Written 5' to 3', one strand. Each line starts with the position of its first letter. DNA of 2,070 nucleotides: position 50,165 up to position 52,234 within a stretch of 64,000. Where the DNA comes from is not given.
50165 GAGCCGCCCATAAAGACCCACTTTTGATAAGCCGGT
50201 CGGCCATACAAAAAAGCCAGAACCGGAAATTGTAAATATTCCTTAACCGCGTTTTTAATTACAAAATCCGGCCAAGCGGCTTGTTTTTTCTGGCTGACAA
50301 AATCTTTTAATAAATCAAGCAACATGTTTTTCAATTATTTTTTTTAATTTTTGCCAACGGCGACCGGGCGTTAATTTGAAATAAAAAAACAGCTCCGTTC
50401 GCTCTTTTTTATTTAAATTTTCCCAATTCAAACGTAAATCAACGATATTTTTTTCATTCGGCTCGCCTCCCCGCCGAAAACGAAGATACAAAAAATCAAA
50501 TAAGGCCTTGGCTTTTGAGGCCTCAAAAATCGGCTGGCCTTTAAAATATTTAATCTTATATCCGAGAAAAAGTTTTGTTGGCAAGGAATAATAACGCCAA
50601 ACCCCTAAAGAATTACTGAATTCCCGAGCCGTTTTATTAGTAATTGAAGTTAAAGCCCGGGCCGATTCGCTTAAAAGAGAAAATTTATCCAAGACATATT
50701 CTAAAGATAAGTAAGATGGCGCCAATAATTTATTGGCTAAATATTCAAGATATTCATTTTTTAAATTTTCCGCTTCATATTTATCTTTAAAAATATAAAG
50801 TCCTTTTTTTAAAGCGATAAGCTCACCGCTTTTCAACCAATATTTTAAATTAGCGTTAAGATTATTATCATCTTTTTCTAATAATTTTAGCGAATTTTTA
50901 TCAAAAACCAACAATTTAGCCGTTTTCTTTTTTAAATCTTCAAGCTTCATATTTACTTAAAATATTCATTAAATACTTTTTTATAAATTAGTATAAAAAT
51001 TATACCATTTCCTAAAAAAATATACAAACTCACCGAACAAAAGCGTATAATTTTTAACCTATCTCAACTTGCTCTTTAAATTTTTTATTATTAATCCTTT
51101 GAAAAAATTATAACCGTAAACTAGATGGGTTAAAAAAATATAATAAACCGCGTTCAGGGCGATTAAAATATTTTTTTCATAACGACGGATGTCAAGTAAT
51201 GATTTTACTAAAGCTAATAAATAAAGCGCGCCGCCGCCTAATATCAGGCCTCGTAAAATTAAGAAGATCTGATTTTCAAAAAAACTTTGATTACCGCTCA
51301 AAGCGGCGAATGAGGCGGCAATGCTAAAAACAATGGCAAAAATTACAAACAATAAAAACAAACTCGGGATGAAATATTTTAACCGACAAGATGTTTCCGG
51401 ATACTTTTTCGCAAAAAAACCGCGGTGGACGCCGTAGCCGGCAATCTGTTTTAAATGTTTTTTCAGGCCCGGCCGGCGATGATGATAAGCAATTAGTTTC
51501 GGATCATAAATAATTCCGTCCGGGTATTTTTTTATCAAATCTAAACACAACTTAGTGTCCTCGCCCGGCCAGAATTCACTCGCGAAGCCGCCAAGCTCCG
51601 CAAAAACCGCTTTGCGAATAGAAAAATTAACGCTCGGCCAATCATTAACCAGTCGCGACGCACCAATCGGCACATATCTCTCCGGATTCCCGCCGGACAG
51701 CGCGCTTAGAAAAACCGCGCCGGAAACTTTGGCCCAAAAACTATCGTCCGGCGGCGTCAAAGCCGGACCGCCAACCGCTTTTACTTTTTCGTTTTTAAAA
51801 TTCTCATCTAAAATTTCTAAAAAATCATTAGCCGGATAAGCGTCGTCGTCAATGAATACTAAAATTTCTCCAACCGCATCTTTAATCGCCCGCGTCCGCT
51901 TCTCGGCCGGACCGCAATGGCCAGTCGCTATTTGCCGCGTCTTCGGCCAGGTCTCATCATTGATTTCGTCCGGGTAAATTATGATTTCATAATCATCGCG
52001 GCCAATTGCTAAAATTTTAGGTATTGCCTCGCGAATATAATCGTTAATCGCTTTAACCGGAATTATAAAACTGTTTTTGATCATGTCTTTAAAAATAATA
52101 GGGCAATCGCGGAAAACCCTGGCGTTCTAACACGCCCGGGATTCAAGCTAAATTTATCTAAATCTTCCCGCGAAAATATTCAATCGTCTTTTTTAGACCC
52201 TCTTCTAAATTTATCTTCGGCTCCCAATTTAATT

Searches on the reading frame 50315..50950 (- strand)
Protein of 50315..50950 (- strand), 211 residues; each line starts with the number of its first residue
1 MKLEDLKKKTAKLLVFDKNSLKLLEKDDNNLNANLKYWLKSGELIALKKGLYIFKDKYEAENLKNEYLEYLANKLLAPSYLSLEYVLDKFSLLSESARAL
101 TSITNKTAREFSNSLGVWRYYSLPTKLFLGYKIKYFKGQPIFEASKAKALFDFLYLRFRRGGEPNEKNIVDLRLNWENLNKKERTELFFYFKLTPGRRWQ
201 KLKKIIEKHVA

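Call 7: search_protein_families(library=pfam, proteins=[window:50315-50950:-], max_evalue=0.01)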
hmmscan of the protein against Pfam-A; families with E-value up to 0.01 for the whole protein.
window:50315-50950:- (211 aa): 0 families

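Call 50: search_protein_families(library=pfam, proteins=[window:50315-50950:-], max_evalue=0.01)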
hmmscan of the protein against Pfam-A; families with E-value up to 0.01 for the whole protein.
window:50315-50950:- (211 aa): 0 families

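Call 51: search_protein_families(library=padloc, proteins=[window:50315-50950:-], max_evalue=0.01)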
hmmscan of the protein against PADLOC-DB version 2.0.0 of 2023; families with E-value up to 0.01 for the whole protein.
window:50315-50950:- (211 aa): 9 families
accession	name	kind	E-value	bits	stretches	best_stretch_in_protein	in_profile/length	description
PDLC02241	AbiEi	-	6.6e-39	131.8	1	1-200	1-188/199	AbiEi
PDLC02230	AbiEi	-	3.3e-32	109.7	1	17-208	5-191/192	AbiEi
PDLC02272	AbiEi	-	1.9e-27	94.4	1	1-188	1-175/200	AbiEi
PDLC02240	AbiEi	-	1.4e-15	55.4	1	12-184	14-188/216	AbiEi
PDLC02255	AbiEi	-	5.7e-14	50.1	1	15-157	15-148/186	AbiEi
PDLC02232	AbiEi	-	4.9e-09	34.3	1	10-152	15-158/177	AbiEi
PDLC02274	AbiEi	-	1.4e-08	32.7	1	26-189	29-193/217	AbiEi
PDLC02267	AbiEi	-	0.00017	19.1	1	19-155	25-153/252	AbiEi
PDLC02269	AbiEi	-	0.00064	17.1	1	8-93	5-88/251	AbiEi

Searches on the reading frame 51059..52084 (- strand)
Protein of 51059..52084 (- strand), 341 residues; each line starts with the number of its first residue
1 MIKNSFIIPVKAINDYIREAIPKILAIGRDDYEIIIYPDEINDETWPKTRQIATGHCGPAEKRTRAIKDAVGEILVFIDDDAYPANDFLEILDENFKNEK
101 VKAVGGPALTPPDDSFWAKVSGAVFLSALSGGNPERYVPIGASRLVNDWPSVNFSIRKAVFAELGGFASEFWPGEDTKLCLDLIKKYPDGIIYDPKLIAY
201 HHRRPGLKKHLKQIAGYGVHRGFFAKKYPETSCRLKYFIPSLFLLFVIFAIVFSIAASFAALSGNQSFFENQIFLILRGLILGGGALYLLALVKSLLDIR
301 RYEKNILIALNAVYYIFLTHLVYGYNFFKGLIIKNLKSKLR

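Call 50: search_protein_families(library=pfam, proteins=[window:51059-52084:-], max_evalue=0.01)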
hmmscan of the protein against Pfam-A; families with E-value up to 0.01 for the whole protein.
window:51059-52084:- (341 aa): 4 families
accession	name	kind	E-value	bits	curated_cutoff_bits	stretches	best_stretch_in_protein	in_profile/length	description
PF00535.33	Glycos_transf_2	-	1.3e-09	38.7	23.3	1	5-120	1-128/168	Glycosyl transferase family 2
PF13632.12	Glyco_trans_2_3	-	2.8e-06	27.7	27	1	75-250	2-179/198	Glycosyl transferase family group 2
PF13641.12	Glyco_tranf_2_3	-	8e-06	26.5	27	1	5-209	4-219/230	Glycosyltransferase like family 2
PF10111.15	Glyco_tranf_2_2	-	0.00068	19.6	27.3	0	57-91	67-101/276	Glycosyltransferase like family 2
